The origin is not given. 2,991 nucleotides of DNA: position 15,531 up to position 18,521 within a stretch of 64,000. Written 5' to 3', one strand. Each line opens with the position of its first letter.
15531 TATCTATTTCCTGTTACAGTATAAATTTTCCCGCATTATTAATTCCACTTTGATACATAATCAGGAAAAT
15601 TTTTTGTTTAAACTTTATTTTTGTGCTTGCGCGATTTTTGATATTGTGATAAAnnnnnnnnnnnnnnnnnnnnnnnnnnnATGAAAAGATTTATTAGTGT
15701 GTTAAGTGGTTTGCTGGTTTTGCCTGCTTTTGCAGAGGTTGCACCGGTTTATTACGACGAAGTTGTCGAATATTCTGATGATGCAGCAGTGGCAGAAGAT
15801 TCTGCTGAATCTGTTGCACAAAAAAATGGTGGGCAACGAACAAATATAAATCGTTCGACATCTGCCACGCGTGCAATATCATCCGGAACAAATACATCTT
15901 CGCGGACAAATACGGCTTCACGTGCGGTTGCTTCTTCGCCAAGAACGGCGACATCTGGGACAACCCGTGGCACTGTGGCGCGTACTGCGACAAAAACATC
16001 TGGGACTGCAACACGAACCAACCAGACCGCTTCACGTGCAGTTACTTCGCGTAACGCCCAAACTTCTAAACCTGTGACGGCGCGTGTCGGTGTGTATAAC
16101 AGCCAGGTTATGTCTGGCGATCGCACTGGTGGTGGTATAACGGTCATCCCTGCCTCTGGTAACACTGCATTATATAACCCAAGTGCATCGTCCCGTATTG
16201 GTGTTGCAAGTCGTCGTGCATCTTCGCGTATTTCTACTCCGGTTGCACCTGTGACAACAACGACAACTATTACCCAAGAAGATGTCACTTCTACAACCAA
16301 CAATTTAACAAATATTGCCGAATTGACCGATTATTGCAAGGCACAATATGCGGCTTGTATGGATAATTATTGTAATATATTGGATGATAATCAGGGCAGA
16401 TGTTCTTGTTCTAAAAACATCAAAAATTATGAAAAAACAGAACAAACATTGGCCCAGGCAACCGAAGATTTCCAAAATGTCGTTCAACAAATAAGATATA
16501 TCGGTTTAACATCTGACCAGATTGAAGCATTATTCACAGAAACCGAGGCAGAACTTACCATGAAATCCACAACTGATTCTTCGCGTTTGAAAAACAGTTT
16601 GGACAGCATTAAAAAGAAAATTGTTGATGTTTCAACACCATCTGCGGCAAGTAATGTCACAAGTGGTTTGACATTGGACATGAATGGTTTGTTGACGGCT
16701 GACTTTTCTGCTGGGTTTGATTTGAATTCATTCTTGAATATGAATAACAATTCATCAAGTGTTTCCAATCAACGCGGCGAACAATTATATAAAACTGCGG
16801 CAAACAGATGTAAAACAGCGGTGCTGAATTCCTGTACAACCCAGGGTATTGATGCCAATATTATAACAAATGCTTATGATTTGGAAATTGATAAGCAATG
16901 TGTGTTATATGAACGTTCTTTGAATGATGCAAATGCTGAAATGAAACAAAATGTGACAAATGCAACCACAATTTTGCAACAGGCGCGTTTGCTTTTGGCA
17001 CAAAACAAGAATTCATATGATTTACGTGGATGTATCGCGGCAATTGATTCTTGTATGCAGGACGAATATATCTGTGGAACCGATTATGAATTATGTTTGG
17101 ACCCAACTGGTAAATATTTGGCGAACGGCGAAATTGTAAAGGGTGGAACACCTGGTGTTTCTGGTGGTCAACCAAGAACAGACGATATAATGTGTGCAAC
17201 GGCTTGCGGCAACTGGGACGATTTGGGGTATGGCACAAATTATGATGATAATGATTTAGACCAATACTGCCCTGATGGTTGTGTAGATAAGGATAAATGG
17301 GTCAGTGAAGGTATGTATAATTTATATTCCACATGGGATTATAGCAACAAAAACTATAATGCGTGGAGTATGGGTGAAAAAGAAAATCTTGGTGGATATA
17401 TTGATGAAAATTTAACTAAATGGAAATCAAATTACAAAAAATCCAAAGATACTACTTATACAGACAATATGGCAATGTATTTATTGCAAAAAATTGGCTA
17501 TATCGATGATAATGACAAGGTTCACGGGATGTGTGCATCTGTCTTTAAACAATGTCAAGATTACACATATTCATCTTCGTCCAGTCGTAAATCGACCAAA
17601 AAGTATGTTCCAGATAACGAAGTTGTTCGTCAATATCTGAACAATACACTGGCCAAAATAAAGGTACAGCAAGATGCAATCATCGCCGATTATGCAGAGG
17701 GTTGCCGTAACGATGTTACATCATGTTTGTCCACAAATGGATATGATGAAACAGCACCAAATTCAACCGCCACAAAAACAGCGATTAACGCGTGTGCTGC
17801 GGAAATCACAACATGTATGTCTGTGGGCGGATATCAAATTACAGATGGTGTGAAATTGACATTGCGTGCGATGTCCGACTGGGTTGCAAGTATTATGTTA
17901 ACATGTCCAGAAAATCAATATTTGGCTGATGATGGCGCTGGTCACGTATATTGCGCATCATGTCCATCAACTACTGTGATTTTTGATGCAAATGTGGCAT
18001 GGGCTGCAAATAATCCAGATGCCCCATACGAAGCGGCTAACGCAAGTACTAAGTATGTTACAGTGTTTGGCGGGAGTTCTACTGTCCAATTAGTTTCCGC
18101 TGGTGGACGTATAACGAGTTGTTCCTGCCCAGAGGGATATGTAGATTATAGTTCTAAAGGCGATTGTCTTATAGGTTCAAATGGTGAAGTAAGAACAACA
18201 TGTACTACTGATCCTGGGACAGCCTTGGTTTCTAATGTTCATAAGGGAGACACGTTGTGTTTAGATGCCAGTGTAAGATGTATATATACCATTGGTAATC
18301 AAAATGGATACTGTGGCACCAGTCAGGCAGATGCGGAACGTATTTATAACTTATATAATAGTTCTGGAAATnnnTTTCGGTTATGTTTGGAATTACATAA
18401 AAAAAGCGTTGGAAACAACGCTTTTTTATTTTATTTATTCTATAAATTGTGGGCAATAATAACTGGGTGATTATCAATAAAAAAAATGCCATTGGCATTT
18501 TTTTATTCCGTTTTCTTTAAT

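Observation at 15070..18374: Orphan 897-aa secreted protein with S/T/R-rich low-complexity region and Cys-rich domains behind a 600-bp repeat-laden control region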

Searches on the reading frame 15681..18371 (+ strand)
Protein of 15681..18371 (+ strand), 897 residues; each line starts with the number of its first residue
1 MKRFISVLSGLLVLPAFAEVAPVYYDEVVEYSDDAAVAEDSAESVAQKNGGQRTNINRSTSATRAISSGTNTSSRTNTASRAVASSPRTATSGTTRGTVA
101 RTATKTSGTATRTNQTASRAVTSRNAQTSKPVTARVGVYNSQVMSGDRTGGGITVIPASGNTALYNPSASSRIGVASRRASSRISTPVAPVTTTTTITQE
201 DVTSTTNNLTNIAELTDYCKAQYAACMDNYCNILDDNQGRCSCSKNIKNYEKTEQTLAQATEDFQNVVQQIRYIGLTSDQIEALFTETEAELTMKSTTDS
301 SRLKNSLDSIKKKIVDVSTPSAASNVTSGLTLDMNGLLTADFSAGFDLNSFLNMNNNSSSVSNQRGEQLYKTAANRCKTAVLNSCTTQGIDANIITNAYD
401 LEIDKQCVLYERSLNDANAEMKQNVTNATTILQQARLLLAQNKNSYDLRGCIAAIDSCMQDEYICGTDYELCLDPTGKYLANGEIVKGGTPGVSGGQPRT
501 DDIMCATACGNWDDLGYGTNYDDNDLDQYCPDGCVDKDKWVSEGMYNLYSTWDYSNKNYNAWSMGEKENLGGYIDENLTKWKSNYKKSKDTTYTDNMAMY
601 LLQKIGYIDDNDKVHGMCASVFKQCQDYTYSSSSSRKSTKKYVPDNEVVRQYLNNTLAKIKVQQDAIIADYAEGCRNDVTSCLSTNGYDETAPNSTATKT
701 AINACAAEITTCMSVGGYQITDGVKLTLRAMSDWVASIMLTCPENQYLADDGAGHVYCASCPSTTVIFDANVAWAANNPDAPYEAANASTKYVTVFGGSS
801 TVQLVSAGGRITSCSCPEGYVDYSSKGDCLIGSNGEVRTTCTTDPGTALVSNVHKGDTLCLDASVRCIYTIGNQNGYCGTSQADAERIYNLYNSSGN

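Call 8: search_protein_families(library=pfam, proteins=[window:15681-18371:+], max_evalue=1)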
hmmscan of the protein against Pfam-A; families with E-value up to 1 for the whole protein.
window:15681-18371:+ (897 aa): 0 families

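Call 9: search_protein_families(library=ncbifam, proteins=[window:15681-18371:+], max_evalue=1)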
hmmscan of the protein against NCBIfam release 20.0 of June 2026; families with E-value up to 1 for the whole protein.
window:15681-18371:+ (897 aa): 0 families

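Call 10: search_solved_structures(query=window:15681-18371:+, max_evalue=10)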
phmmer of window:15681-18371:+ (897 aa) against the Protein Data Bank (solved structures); distinct sequences matched with E-value up to 10: 3.
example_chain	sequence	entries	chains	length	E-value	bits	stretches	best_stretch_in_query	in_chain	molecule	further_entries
9pni_H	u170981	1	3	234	0.041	15.3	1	156-199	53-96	J601-1B2 heavy chain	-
2l21_A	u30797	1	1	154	0.26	12.7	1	659-728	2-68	Cation-independent mannose-6-phosphate receptor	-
7qvh_A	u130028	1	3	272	0.47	11.8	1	76-179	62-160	Poly(ethylene terephthalate) hydrolase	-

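Call 16: find_related_loci(query=A1, collection=genome_contigs, flank=6000)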
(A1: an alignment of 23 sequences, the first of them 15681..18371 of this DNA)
Query A1 (897 aa) in genome_contigs; peptide patterns used: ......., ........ (x = any residue, [..] = any of these).
315 stretches matched a pattern; 276 encode a relative of the query (tblastn E <= 1e-3); the best 80 are kept; 80 distinct loci.
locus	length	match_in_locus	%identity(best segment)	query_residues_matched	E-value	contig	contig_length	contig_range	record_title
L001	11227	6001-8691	81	1-879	0e+0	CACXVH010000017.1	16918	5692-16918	MAG: uncultured proteobacterium isolate RUG11635 genome assembly, contig: RUG11635_asm_17, whole genome shotgun sequence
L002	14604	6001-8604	77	1-875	0e+0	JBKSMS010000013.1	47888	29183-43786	MAG: Alphaproteobacteria bacterium isolate 82_22-119 k141_2562464, whole genome shotgun sequence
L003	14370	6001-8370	65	1-822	0e+0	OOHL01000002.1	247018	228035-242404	uncultured proteobacterium isolate RUG653 genome assembly, contig: scaffold_112, whole genome shotgun sequence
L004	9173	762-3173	62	1-828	0e+0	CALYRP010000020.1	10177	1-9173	MAG: uncultured proteobacterium isolate SRR7188232_bin.62_metaWRAP_v1.3_MAG genome assembly, contig: ERZ9280833.3910, wh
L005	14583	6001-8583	61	1-826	0e+0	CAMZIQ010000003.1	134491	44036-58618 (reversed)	MAG TPA_asm: uncultured proteobacterium isolate SRR10912534_bin.71_metaWRAP_v1.3_MAG genome assembly, contig: ERZ1421001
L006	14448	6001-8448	61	1-841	0e+0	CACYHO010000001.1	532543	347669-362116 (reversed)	MAG: uncultured proteobacterium isolate RUG11949 genome assembly, contig: RUG11949_asm_1, whole genome shotgun sequence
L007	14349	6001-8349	63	1-828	0e+0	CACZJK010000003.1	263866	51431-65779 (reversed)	MAG: uncultured proteobacterium isolate RUG12675 genome assembly, contig: RUG12675_asm_3, whole genome shotgun sequence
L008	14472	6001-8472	60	1-844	0e+0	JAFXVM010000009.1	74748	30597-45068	MAG: Alphaproteobacteria bacterium isolate RGIG6783 Sheep_Rumen-3__c1046653, whole genome shotgun sequence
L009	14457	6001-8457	61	1-823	0e+0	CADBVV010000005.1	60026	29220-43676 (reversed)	MAG: uncultured proteobacterium isolate RUG14344 genome assembly, contig: RUG14344_asm_5, whole genome shotgun sequence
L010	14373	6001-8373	63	1-823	0e+0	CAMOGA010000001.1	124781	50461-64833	MAG: uncultured proteobacterium isolate SRR873606_bin.9_metaWRAP_v1.3_MAG genome assembly, contig: NODE_108_length_12478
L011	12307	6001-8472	60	1-834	0e+0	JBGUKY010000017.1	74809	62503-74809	MAG: Candidatus Enterousia sp. isolate ruminal_MAG_27 ruminal_MAG_27_contig_0017, whole genome shotgun sequence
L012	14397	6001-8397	58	1-835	0e+0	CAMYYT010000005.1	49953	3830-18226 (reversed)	MAG TPA_asm: uncultured proteobacterium isolate SRR10912537_bin.24_metaWRAP_v1.3_MAG genome assembly, contig: ERZ1421001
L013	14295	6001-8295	60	1-822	0e+0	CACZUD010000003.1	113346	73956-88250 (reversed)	MAG: uncultured proteobacterium isolate RUG12958 genome assembly, contig: RUG12958_asm_3, whole genome shotgun sequence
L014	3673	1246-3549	59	1-827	0e+0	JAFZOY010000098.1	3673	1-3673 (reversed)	MAG: Bacteroidales bacterium isolate RGIG7965 Water_buffalos_Rumen-1__c773594, whole genome shotgun sequence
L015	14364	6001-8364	57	1-823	0e+0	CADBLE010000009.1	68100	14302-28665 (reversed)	MAG: uncultured proteobacterium isolate RUG14070 genome assembly, contig: RUG14070_asm_9, whole genome shotgun sequence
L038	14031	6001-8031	46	1-739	0e+0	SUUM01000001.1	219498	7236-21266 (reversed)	MAG: Alphaproteobacteria bacterium isolate SIG46 NODE_180_length_219498_cov_7.274562, whole genome shotgun sequence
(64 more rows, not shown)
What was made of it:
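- Relatives in 276 GTDB species genomes (call 16).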

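Call 36: predict_structure(alignment_id=A1)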
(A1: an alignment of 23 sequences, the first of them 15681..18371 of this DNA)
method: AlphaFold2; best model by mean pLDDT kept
length: 897 residues; sequences in the alignment: 23
mean_pLDDT: 42.0   pTM: 0.26
mean pLDDT of the five models: 42.0, 40.3, 39.3, 36.6, 36.2
residues with pLDDT >= 90: 0; 70-90: 73; 50-70: 145; < 50: 679
segments of 3 or more residues with pLDDT < 50: 1-205, 211-254, 263-285, 287-377, 381-383, 385-392, 394-414, 416-502, 506-533, 540-575, 589-600, 633-640, 642-666, 716-726, 752-754, 770-799, 826-851, 866-868
pLDDT, mean of each block of 10 residues (from residue 1): 26 28 27 27 23 25 25 23 28 27 27 26 28 30 33 31 32 27 27 34 47 45 37 32 34 48 44 38 46 41 44 36 24 33 36 32 36 48 45 43 40 45 42 34 35 44 28 28 24 27 46 31 33 49 33 30 35 50 55 45 55 56 54 48 41 37 50 70 80 75 77 54 51 70 78 66 66 33 29 35 77 77 56 39 35 58 55 52 60 54
secondary structure, 60 per line:
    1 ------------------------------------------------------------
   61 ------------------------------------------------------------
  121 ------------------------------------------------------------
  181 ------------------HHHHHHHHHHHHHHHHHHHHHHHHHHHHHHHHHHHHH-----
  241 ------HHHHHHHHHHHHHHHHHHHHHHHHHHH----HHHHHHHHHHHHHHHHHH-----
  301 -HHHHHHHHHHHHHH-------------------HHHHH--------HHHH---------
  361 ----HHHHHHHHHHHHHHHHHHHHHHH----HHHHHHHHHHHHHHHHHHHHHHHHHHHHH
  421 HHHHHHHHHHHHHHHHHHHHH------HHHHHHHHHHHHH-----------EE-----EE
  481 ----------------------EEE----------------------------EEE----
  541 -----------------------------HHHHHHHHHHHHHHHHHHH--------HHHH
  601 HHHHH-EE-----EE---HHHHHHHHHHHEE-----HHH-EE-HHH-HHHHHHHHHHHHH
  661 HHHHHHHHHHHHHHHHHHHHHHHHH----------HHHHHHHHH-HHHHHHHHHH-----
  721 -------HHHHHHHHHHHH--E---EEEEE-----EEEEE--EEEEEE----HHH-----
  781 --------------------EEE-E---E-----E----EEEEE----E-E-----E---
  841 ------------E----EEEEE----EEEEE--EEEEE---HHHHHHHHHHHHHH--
elements in order (helices of 4 or more, strands of 3 or more residues): H199-235 H247-273 H278-295 H302-315 H335-339 H348-351 H365-387 H392-441 H448-460 E503-505 E534-536 H570-588 H597-605 H619-629 H648-685 H696-704 H706-715 H728-739 E746-750 E756-760 E763-768 E801-803 E820-824 E858-862 E867-871 E874-878 H882-895
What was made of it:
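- Tried and rejected: An AF2 model of the full-length protein from 23 close sequences was unusable (pLDDT 42; call 36).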

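Call 37: search_protein_representatives(alignment_id=A1)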
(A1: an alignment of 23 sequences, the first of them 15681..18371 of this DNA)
Query: 23 sequences, 847 profile positions. Proteins with E-value up to 0.001 (for the whole library): 601; up to 1e-10: 429; up to 1e-30: 201. The best 150 are listed.
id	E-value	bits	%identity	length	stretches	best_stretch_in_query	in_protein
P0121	0.0e+00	1208.3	-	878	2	1-831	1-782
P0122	0.0e+00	1202.1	-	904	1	1-823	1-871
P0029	0.0e+00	1175.8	-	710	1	192-844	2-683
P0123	0.0e+00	1155.8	-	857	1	1-826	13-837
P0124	4.0e-274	928.5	-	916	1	1-798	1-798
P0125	1.2e-246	837.5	-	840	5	231-748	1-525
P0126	5.7e-219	746.0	-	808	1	1-701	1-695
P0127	6.2e-218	742.6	-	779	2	1-500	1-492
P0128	4.5e-217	739.7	-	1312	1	1-759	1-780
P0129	6.9e-215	732.5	-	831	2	1-500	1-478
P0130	3.2e-214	730.3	-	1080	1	1-840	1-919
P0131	3.5e-214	730.1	-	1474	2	61-759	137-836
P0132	8.0e-214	729.0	-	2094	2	55-768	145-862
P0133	3.0e-213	727.1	-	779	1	1-766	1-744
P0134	8.3e-211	719.0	-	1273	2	52-768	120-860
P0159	1.4e-173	595.8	-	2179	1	62-725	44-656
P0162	1.5e-171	589.1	-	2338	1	54-725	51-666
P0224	5.0e-94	332.7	-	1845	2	48-495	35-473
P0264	5.6e-66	239.9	-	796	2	52-488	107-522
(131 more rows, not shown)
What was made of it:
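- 601 clusters at 50% identity, 680-2,338 aa long (call 37).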

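Call 39: search_protein_families(library=pfam, proteins=[P0132, P0159, P0162, P0224, P0131], max_evalue=0.01)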
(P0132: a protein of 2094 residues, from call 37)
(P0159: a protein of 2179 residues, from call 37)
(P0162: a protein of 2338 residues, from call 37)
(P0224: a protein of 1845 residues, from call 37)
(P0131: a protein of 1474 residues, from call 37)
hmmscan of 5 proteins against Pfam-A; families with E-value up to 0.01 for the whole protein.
P0132 (2094 aa): 2 families
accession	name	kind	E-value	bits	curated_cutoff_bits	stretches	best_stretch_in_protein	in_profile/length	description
PF13093.11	FTA4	-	0.0024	18.2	24.8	1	331-409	117-196/199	Kinetochore complex Fta4 of Sim4 subunit, or CENP-50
PF14478.12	DUF4430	-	0.0065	17.3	23.8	0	1515-1543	26-54/72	Domain of unknown function (DUF4430)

P0159 (2179 aa): 0 families

P0162 (2338 aa): 0 families

P0224 (1845 aa): 1 family
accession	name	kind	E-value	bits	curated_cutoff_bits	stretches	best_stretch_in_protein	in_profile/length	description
PF09479.16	Flg_new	-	4.3e-15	56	27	3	1585-1658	1-64/65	Listeria-Bacteroides repeat domain (List_Bact_rpt)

P0131 (1474 aa): 1 family
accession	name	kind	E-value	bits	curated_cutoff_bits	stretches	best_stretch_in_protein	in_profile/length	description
PF13093.11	FTA4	-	0.0042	17.4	24.8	1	314-391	120-197/199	Kinetochore complex Fta4 of Sim4 subunit, or CENP-50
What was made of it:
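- A long homolog carries Listeria-Bacteroides surface repeats (call 39).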

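Call 42: find_homologous_proteins(query=A3, max_evalue=0.001)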
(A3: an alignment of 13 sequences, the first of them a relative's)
Query A3 (13 sequences) (796 aa, profile of the alignment): 7 proteins with E <= 0.001 among 8000 candidates.
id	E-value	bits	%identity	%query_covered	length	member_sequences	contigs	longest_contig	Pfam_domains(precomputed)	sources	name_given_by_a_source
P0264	3.0e-214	732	100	100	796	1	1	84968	-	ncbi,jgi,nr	ncbi:MAG: hypothetical protein LBH81_01005 [Rickettsiales bacterium]|jgi:hypothetical protein|nr:hyp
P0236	3.4e-207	708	43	92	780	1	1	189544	-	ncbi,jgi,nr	ncbi:MAG: hypothetical protein LBB23_03260 [Rickettsiales bacterium]|jgi:hypothetical protein|nr:hyp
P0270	7.3e-168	578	55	95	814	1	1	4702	-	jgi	jgi:hypothetical protein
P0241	3.6e-165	570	50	96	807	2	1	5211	-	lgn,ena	-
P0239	2.5e-158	547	43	98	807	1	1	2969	-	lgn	-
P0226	1.0e-152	528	38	92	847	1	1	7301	-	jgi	jgi:hypothetical protein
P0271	4.8e-46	176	22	78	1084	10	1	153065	-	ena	-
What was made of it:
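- Tried and rejected: A profile search with distant members was largely wasted: only 7 hits, probably because low-complexity words dominated the candidates (call 42).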

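Call 43: find_homologous_proteins(query=L038:6589-8031:+, max_evalue=0.001)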
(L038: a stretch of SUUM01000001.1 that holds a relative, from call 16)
Query L038:6589-8031:+ (481 aa): 1051 proteins with E <= 0.001 among 7892 candidates; the best 120 are listed.
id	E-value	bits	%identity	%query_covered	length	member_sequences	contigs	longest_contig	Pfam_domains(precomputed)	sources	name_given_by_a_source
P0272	0.0e+0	1059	99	100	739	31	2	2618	-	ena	-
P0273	2.7e-272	921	87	100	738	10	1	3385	-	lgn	-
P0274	1.4e-271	919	86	100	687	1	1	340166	-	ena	-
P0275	3.4e-271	918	85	100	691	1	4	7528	-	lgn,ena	-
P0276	1.1e-269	913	86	100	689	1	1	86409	-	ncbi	ncbi:MAG: hypothetical protein ACLRFO_01075 [Alphaproteobacteria bacterium]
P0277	2.5e-269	912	87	99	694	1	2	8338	-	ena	-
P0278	4.0e-269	911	85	100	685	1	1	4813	-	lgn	-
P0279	4.8e-269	911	86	100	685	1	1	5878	-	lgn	-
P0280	6.0e-269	910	85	100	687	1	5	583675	-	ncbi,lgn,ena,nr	ncbi:MAG: hypothetical protein IJW84_00495 [Alphaproteobacteria bacterium]|nr:hypothetical protein [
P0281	7.3e-269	910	86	100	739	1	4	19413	-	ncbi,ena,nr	ncbi:MAG: hypothetical protein J6Q44_02490 [Alphaproteobacteria bacterium]|nr:hypothetical protein [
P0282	1.6e-268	909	86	100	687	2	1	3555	-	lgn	-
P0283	8.5e-268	906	85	100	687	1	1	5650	-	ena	-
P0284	1.3e-267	906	86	100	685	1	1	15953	-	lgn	-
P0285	1.3e-267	906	85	100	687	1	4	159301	-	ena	-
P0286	6.7e-267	904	86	100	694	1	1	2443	-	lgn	-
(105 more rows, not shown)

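Call 68: find_encoding_contigs(protein=P0264, flank=10000, max_places=2)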
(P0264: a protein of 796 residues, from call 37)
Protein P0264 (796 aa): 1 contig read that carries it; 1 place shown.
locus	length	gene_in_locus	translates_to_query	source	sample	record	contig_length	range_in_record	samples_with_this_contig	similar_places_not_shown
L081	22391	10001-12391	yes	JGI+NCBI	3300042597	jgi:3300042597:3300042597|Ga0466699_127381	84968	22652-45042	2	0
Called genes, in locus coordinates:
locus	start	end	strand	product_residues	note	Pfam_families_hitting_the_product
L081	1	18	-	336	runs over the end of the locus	PF01259:SAICAR_synt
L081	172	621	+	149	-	PF22817:ApeP-like, PF07977:FabA, PF22818:ApeI-like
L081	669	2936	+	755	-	-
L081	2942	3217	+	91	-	-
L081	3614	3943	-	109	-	PF00254:FKBP_C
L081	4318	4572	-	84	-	PF01016:Ribosomal_L27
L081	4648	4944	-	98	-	PF00829:Ribosomal_L21p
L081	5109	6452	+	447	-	PF02321:OEP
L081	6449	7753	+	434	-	PF25917:BSH_RND, PF25919:BSH_CusB (faint), PF25973:BSH_CzcB, PF25990:Beta-barrel_YknX, PF25954:Beta-barrel_RND_2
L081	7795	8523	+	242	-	PF00005:ABC_tran, PF13401:AAA_22 (faint), PF13304:AAA_21 (faint)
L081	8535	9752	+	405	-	PF12704:MacB_PCD, PF02687:FtsX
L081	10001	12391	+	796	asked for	-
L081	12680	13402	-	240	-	PF01479:S4, PF00849:PseudoU_synth_2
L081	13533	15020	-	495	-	PF14849:YidC_periplas, PF02096:60KD_IMP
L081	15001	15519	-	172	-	PF01252:Peptidase_A8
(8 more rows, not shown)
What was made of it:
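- In one distant member the gene follows a TolC-MFP-MacB-type exporter operon (call 68).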

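Call 69: find_encoding_contigs(protein=P0280, flank=10000, max_places=2)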
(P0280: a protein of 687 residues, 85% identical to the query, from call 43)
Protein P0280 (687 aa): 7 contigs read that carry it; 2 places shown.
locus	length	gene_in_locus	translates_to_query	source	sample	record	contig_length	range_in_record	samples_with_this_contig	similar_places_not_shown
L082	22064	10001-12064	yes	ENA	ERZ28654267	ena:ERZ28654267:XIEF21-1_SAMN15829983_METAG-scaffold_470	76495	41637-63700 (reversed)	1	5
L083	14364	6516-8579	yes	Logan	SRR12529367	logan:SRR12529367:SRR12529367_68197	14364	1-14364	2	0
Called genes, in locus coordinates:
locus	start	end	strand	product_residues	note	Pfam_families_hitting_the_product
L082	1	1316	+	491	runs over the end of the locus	PF01336:tRNA_anti-codon, PF00152:tRNA-synt_2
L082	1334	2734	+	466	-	-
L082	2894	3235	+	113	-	PF00313:CSD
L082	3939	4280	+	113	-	PF07699:Ephrin_rec_like (weak)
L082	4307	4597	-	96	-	PF18291:HU-HIG, PF00216:Bac_DNA_binding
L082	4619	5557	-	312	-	PF00108:Thiolase_N (weak), PF08545:ACP_syn_III, PF08541:ACP_syn_III_C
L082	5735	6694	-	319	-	PF11899:DUF3419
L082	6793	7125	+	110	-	-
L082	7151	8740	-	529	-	PF13091:PLDc_2, PF00614:PLDc (weak)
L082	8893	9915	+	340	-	PF01073:3Beta_HSD, PF01370:Epimerase, PF02719:Polysacc_synt_2, PF04321:RmlD_sub_bind, PF13460:NAD_binding_10 (weak), PF16363:GDP_Man_Dehyd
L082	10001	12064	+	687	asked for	-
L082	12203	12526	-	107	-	PF01541:GIY-YIG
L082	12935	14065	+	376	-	-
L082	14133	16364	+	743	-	PF00521:DNA_topoisoIV, PF03989:DNA_gyraseA_C (faint)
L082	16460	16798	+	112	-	PF01250:Ribosomal_S6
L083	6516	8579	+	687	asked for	-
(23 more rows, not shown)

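Call 71: search_protein_families(library=pfam, alignment_id=A3, max_evalue=0.1)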
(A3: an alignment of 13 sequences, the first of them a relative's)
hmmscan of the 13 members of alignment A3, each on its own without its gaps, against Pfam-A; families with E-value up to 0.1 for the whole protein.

A. member 1, P0264 (796 aa): 0 families

B. families by the number of members that match (of 13 scanned): 6 families
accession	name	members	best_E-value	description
PF02222.28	ATP-grasp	3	0.0019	ATP-grasp domain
PF12316.13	Dsh_C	1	0.011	Segment polarity protein dishevelled (Dsh) C terminal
PF11172.13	DUF2959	1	0.024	Protein of unknown function (DUF2959)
PF16572.11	HlyD_D4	1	0.027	Long alpha hairpin domain of cation efflux system protein, CusB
PF11405.13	Inhibitor_I67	1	0.052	Bromelain inhibitor VI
PF04740.18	LXG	1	0.067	LXG domain of WXG superfamily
